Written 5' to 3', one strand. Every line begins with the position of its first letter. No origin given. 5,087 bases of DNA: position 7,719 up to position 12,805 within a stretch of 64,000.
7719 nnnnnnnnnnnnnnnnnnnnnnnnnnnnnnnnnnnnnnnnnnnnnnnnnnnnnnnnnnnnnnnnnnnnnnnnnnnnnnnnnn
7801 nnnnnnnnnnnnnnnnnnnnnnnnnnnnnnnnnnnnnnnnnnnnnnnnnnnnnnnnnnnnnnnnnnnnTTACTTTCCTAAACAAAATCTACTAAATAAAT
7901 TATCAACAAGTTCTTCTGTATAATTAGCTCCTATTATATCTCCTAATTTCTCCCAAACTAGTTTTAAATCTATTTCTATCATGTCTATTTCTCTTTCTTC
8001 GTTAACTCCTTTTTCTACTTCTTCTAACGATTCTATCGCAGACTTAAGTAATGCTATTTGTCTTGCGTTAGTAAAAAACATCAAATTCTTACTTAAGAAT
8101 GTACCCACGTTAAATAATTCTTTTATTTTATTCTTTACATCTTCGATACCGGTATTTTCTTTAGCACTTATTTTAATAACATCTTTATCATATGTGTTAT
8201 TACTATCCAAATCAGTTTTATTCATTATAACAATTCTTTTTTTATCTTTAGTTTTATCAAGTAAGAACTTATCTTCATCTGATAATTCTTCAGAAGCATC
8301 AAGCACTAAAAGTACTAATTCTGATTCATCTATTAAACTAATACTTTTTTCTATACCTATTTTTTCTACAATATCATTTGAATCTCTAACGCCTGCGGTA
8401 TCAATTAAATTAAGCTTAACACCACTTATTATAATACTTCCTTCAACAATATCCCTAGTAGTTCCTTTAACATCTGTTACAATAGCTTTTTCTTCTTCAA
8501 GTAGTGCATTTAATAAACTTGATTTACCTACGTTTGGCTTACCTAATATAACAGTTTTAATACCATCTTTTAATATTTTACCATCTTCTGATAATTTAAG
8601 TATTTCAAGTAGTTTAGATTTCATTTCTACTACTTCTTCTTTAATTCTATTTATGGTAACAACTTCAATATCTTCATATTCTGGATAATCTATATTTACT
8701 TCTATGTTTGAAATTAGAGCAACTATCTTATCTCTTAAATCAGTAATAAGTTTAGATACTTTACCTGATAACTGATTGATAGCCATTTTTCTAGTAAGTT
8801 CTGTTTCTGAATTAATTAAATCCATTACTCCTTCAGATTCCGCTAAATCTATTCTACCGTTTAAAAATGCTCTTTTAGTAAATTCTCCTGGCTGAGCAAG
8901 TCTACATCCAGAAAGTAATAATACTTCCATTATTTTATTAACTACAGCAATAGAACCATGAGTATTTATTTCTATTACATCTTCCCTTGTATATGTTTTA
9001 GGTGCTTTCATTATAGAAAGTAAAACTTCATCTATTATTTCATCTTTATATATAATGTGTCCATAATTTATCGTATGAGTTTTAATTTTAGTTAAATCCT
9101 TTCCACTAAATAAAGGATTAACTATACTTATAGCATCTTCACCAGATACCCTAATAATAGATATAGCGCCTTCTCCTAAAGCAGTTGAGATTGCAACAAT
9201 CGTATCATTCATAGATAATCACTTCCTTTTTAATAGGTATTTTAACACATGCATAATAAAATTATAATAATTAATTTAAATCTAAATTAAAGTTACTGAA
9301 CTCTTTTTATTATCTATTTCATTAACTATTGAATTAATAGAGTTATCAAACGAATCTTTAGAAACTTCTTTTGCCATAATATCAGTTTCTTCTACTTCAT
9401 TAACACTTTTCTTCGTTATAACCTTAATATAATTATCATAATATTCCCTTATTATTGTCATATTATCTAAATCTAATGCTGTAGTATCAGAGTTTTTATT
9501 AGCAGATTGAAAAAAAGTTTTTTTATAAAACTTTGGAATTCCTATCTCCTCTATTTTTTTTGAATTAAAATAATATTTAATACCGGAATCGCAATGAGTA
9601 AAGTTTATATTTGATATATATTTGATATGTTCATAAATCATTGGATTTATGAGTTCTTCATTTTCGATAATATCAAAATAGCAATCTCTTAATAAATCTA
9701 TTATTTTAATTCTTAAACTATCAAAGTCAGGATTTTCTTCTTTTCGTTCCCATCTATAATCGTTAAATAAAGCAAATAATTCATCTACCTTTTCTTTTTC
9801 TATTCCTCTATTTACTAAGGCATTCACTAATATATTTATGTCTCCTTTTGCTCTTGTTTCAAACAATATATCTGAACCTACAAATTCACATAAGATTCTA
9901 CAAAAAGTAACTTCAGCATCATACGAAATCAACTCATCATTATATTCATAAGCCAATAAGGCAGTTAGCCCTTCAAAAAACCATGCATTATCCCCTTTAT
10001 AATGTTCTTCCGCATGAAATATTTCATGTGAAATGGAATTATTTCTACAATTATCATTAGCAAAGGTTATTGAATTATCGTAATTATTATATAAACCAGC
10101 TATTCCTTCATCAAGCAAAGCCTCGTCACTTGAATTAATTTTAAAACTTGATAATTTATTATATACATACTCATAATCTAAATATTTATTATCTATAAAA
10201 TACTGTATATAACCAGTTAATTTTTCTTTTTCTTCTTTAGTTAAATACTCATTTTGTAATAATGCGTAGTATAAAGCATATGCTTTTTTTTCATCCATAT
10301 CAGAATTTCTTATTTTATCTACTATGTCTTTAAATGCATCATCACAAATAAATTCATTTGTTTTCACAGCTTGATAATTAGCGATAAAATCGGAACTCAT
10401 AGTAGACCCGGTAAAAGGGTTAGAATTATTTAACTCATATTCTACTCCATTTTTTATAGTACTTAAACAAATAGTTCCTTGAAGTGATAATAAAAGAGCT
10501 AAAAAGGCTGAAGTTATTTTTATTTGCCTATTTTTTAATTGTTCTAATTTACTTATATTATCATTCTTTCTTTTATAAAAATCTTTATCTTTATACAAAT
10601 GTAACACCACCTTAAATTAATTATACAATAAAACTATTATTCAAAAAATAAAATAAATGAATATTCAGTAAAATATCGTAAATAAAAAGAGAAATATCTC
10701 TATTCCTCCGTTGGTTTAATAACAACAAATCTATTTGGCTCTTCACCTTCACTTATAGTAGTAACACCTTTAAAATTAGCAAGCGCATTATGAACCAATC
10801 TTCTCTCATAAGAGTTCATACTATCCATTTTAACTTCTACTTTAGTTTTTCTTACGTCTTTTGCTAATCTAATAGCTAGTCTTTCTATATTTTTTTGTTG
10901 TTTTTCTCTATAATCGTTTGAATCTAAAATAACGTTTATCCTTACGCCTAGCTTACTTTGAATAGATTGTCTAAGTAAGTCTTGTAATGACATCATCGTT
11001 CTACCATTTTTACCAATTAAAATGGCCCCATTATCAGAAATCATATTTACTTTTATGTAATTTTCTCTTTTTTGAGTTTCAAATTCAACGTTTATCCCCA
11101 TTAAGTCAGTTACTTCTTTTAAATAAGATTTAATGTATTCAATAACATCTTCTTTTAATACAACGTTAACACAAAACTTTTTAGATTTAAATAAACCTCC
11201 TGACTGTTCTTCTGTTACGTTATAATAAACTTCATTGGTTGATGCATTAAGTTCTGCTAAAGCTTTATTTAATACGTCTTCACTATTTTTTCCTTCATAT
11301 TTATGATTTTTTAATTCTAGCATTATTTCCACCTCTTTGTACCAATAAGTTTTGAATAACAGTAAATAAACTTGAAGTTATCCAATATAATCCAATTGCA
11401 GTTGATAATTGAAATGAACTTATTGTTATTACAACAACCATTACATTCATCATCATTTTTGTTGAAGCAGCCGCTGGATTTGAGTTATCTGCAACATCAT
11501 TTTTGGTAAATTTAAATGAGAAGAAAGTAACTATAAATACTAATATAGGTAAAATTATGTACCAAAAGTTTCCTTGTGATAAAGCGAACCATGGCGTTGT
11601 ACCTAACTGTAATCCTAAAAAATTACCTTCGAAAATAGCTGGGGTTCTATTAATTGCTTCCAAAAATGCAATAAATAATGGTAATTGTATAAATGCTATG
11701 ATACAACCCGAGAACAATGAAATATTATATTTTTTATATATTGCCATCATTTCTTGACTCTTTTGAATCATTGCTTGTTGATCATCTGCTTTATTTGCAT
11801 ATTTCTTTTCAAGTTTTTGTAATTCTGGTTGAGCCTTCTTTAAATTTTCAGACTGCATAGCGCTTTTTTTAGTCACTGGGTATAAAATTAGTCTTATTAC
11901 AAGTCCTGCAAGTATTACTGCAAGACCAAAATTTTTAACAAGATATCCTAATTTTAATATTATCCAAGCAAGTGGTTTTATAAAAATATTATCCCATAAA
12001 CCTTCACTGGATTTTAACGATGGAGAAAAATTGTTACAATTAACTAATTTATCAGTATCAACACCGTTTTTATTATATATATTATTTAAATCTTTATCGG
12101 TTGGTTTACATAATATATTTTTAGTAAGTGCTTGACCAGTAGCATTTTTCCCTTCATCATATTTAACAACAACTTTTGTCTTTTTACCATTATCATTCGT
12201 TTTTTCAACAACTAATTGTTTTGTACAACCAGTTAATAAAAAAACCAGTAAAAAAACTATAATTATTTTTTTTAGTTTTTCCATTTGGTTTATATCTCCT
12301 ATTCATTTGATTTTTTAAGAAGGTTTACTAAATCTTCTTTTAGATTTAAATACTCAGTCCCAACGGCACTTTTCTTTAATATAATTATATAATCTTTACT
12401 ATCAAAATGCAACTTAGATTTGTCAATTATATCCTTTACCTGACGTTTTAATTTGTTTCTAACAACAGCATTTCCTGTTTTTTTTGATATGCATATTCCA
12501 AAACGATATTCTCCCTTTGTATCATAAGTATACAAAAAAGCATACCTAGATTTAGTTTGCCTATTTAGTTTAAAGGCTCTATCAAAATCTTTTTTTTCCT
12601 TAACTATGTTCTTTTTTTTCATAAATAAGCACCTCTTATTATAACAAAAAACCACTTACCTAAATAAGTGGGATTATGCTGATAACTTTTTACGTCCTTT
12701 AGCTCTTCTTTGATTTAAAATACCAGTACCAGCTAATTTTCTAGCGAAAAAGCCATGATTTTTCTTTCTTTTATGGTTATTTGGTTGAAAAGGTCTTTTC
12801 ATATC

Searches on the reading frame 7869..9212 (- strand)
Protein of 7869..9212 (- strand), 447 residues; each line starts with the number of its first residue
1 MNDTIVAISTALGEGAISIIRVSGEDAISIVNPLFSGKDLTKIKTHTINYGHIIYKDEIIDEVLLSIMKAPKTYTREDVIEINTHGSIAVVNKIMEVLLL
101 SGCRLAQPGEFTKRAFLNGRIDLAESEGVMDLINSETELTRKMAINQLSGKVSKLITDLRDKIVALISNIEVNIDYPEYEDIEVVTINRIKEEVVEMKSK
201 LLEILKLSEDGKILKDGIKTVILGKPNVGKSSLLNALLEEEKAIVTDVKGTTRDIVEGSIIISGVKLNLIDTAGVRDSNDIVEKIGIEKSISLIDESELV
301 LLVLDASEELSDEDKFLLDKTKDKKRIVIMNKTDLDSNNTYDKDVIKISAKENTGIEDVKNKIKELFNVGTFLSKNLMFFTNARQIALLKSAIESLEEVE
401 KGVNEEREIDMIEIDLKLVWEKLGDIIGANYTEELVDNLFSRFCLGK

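Call 6: search_protein_families(library=pfam, proteins=[window:7869-9212:-])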
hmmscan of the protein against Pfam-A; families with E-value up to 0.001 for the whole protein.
window:7869-9212:- (447 aa): 10 families
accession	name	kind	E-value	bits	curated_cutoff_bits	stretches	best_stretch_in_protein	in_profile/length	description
PF12631.12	MnmE_helical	-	1.2e-56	192.6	40.1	1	123-444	1-211/211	MnmE helical domain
PF10396.14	TrmE_N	-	7.8e-43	145.8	29.8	1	4-120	1-117/117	GTP-binding protein TrmE N-terminus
PF01926.29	MMR_HSR1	-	2.7e-26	92.4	21.9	1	220-332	2-113/113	50S ribosome-binding GTPase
PF02421.24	FeoB_N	-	7.1e-10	39.1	27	1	219-350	2-143/156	Ferrous iron transport protein B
PF04548.22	AIG1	-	1.6e-07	31.3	27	1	220-322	3-108/212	AIG1 family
PF00350.29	Dynamin_N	-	7.4e-06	26.5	27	0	221-256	2-36/168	Dynamin family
PF00009.33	GTP_EFTU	-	1.5e-05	25.1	26.5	0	221-351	7-149/188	Elongation factor Tu GTP binding domain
PF00071.28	Ras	-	0.00026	21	21.6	0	219-342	1-123/162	Ras family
PF03193.22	RsgA_GTPase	-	0.00027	21.3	30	0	213-252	103-141/174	RsgA GTPase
PF08477.19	Roc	-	0.00068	20.3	27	0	219-334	1-119/119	Ras of Complex, Roc, domain of DAPkinase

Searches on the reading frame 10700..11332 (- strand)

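Call 7: search_protein_families(library=pfam, proteins=[window:10700-11332:-])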
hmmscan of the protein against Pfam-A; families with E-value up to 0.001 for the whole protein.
window:10700-11332:- (210 aa): 3 families
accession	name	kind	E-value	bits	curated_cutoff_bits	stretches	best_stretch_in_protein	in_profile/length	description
PF01424.28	R3H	-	1.4e-19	70.3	26.8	1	148-207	2-60/60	R3H domain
PF13083.13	KH_KhpA-B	-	2.6e-09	37.3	32.1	1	65-132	2-69/73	KhpA/KhpB, KH domain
PF14804.11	Jag_N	-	4.9e-08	33.7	25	1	12-52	1-43/50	Jag N-terminus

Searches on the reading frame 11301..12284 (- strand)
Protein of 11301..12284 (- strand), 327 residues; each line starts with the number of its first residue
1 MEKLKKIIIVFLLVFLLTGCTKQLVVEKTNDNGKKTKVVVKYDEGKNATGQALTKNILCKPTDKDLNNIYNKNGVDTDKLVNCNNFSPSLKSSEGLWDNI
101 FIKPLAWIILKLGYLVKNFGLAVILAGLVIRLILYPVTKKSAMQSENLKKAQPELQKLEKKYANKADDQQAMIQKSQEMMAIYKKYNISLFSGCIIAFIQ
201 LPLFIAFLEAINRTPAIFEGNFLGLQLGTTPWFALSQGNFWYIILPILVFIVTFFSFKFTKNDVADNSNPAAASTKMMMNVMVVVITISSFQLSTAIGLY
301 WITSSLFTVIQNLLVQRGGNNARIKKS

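Call 7: search_protein_families(library=pfam, proteins=[window:11301-12284:-])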
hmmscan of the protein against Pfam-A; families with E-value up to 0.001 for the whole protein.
window:11301-12284:- (327 aa): 1 family
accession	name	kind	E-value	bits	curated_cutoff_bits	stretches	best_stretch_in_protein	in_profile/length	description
PF02096.25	60KD_IMP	-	5.8e-38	130.9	35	1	119-317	1-163/163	60Kd inner membrane protein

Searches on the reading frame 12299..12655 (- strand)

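Call 7: search_protein_families(library=pfam, proteins=[window:12299-12655:-])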
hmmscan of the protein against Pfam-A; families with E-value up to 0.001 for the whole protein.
window:12299-12655:- (118 aa): 1 family
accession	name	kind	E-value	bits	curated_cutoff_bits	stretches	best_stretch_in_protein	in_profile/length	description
PF00825.24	Ribonuclease_P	-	2.6e-22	79.3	22.3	1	12-115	1-107/109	Ribonuclease P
